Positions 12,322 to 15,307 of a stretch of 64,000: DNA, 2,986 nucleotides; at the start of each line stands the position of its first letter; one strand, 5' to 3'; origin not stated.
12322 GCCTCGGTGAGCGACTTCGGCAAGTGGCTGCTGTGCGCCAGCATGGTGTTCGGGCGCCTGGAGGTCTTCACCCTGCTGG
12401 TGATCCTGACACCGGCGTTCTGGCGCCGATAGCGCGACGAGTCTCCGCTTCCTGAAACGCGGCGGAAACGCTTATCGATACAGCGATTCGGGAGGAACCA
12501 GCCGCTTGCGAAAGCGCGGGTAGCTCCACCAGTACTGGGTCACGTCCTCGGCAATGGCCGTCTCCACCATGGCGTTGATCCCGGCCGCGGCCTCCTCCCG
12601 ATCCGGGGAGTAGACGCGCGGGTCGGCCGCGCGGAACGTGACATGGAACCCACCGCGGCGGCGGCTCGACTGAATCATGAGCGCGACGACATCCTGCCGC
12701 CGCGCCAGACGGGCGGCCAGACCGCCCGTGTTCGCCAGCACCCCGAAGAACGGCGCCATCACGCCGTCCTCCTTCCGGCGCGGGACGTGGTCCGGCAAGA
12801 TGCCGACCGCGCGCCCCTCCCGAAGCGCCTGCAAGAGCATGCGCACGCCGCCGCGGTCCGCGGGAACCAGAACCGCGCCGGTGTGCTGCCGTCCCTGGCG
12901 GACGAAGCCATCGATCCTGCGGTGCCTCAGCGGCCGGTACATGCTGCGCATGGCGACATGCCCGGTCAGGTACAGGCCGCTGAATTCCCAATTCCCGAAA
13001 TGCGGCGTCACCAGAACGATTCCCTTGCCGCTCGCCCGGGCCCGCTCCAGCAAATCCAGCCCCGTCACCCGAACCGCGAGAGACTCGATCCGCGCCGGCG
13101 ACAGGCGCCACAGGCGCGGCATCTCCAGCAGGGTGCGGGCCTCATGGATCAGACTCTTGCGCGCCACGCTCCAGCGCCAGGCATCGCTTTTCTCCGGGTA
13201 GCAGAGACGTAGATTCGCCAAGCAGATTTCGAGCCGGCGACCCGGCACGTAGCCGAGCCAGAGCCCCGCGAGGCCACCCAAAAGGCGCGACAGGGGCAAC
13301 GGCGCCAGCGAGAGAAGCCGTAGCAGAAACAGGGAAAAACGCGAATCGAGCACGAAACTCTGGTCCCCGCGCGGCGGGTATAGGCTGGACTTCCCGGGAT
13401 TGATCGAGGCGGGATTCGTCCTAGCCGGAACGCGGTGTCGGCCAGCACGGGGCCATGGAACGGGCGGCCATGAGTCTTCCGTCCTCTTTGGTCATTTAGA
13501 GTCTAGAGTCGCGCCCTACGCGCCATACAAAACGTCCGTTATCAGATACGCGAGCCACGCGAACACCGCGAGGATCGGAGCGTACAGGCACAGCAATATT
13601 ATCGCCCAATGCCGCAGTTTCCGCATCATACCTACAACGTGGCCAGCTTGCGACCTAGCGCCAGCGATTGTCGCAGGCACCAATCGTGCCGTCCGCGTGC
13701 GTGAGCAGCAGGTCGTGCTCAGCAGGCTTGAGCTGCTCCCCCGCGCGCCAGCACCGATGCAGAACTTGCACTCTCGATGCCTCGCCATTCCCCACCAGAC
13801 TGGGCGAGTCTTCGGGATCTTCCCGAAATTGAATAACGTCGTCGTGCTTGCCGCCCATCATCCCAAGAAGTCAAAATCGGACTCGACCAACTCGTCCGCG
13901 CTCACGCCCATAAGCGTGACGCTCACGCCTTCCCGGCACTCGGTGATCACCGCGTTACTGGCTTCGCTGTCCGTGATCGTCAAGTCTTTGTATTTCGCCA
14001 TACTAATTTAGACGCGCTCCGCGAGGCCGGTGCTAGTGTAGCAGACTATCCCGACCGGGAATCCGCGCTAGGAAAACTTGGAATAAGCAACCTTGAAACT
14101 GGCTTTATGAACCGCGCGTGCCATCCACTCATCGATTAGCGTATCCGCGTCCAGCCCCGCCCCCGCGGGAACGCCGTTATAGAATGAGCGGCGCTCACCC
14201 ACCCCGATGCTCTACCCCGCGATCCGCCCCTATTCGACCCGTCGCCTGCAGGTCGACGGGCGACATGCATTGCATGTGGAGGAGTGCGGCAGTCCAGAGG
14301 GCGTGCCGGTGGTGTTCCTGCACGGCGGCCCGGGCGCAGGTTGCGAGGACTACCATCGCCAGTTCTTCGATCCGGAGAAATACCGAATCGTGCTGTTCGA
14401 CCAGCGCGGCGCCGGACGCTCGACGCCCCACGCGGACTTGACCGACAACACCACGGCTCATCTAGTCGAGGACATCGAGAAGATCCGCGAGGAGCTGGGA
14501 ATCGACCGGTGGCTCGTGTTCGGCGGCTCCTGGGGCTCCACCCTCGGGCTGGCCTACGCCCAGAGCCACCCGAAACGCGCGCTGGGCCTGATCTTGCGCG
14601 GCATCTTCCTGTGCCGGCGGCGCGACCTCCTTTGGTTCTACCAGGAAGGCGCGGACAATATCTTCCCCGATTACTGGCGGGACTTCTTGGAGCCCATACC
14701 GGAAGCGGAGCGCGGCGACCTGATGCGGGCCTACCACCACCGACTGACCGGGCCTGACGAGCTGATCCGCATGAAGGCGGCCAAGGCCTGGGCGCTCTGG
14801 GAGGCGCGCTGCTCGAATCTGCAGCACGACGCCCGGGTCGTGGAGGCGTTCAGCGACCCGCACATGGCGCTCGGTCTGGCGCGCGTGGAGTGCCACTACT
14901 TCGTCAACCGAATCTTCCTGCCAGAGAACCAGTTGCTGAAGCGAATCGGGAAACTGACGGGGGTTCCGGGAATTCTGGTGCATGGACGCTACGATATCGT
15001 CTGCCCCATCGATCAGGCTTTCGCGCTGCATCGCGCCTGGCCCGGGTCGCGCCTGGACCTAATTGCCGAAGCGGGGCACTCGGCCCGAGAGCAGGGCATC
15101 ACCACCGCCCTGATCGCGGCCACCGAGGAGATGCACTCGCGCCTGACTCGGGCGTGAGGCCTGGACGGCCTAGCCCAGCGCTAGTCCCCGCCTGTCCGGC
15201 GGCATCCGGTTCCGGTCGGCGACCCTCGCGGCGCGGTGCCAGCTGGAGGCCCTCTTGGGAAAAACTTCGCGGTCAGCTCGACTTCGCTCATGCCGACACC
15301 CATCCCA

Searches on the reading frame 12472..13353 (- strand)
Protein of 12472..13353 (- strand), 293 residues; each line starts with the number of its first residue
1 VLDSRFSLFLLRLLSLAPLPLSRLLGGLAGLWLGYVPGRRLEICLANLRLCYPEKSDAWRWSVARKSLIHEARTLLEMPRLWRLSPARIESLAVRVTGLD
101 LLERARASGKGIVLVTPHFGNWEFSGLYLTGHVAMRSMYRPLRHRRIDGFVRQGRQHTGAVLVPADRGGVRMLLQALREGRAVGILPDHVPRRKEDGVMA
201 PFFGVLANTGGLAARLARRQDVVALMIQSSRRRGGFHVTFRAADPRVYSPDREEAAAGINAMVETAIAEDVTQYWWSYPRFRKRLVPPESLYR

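Call 29: search_protein_families(library=ncbifam, proteins=[window:12472-13353:-], max_evalue=0.00001)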
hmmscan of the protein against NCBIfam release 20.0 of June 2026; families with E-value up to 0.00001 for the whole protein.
window:12472-13353:- (293 aa): 17 families
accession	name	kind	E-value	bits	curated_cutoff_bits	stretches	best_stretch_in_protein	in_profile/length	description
NF006487.0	PRK08905.1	equivalog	5.1e-59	199.7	281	1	8-283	4-275/290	lysophospholipid acyltransferase family protein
NF006438.0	PRK08734.1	equivalog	2.5e-46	158.1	363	1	18-290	21-292/305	lauroyl acyltransferase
TIGR02207.1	lipid_A_htrB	subfamily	1.1e-40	139.9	297.8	1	6-291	17-302/303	LpxL/LpxP family Kdo(2)-lipid IV(A) lauroyl/palmitoleoyl acyltransferase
NF004190.0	PRK05645.1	equivalog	1.4e-36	126.1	377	1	10-285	12-288/295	lysophospholipid acyltransferase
NF004191.0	PRK05646.1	equivalog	3.2e-35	121.8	491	1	7-292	21-306/310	lipid A biosynthesis lauroyl acyltransferase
NF005399.0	PRK06946.1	subfamily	3.3e-32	111.9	343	1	5-289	8-291/294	lipid A biosynthesis lauroyl acyltransferase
NF006437.0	PRK08733.1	equivalog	6.9e-32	110.8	540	1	15-284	32-297/306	LpxL/LpxP family Kdo(2)-lipid IV(A) lauroyl/palmitoleoyl acyltransferase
NF006432.0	PRK08706.1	equivalog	1e-30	107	384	1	5-284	2-281/289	lipid A biosynthesis lauroyl acyltransferase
NF005340.0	PRK06860.1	subfamily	5.2e-30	104.7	398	1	8-289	25-305/309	lipid A biosynthesis lauroyl acyltransferase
NF005952.0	PRK08025.1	equivalog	6.3e-28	97.8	517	1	6-292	21-305/306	kdo(2)-lipid IV(A) palmitoleoyltransferase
TIGR02208.1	lipid_A_msbB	equivalog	3.1e-27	95.7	336.05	1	6-282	19-295/305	lauroyl-Kdo(2)-lipid IV(A) myristoyltransferase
NF006507.0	PRK08943.1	subfamily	3.7e-26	91.9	337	1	8-278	31-301/322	lipid A biosynthesis (KDO)2-(lauroyl)-lipid IVA acyltransferase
NF006270.0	PRK08419.1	equivalog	1.9e-23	83.2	248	1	34-283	37-290/298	lipid A biosynthesis lauroyl acyltransferase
NF005120.0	PRK06553.1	equivalog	5.2e-23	81.8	273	1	40-282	59-307/308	lipid A biosynthesis lauroyl acyltransferase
NF005919.0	PRK07920.1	equivalog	3.1e-15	56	209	1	46-263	54-272/311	phosphatidylinositol mannoside acyltransferase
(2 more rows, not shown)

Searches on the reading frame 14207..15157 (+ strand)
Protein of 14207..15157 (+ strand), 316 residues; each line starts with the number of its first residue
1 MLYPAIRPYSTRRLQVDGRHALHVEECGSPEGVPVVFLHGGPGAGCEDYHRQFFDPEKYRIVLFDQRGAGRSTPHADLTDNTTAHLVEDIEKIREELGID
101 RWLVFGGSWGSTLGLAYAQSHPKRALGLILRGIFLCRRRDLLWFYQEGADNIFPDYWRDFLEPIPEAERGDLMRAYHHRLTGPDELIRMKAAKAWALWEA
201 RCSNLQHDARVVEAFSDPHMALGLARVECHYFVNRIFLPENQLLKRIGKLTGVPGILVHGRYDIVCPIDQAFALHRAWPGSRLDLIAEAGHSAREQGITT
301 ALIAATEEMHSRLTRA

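Call 29: search_protein_families(library=ncbifam, proteins=[window:14207-15157:+], max_evalue=0.00001)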
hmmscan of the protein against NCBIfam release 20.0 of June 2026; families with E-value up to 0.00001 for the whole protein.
window:14207-15157:+ (316 aa): 19 families
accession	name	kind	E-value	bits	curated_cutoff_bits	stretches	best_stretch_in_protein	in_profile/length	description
TIGR01249.1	pro_imino_pep_1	equivalog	6.2e-124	413.1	259.75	1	7-309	2-306/307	prolyl aminopeptidase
TIGR01250.1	pro_imino_pep_2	subfamily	2.9e-20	73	167.65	1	11-131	4-127/288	proline iminopeptidase-family hydrolase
NF045632.1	hydroxlase_HsaD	equivalog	1.4e-16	60.3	400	1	10-132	12-136/290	4,5:9,10-diseco-3-hydroxy-5,9,17-trioxoandrosta-1(10),2-diene-4-oate hydrolase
NF045948.1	ProImpepThrmp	equivalog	2.1e-15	56.9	500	1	33-131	26-126/291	proline iminopeptidase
TIGR03611.1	RutD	equivalog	1e-12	48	238.5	1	31-129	11-109/258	pyrimidine utilization protein D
NF051488.1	bifunc_PcaDC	exception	3e-12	46.4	390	1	33-130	12-108/375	bifunctional 3-oxoadipate enol-lactonase/4-carboxymuconolactone decarboxylase PcaDC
NF045945.1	ProImpepLactob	equivalog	2e-11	43.9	400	1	31-130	26-128/293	proline iminopeptidase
TIGR02427.1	protocat_pcaD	equivalog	2.3e-11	43.6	255.85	1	57-130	38-109/251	3-oxoadipate enol-lactonase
NF002938.0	PRK03592.1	equivalog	1.1e-08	34.8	241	1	8-129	9-125/298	haloalkane dehalogenase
NF002043.0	PRK00870.1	subfamily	6.5e-08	32.4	265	1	16-172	30-179/302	haloalkane dehalogenase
NF011457.0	PRK14875.1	equivalog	7.9e-08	31.7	307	0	12-129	113-227/372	acetoin dehydrogenase dihydrolipoyllysine-residue acetyltransferase subunit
TIGR03695.1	menH_SHCHC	equivalog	9.2e-08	31.8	208.55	1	34-132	4-103/252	2-succinyl-6-hydroxy-2,4-cyclohexadiene-1-carboxylate synthase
TIGR03343.1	biphenyl_bphD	equivalog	1e-07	31.5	462.15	0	21-132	21-133/282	2-hydroxy-6-oxo-6-phenylhexa-2,4-dienoate hydrolase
NF053684.1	esterase_mleBCA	exception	1.4e-07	31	570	0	51-130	45-124/281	BCA family alpha/beta fold macrolide esterase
NF051487.1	bifunc_PcaCD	exception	2.5e-07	30.1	430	0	57-130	197-268/413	bifunctional 4-carboxymuconolactone decarboxylase/3-oxoadipate enol-lactonase PcaCD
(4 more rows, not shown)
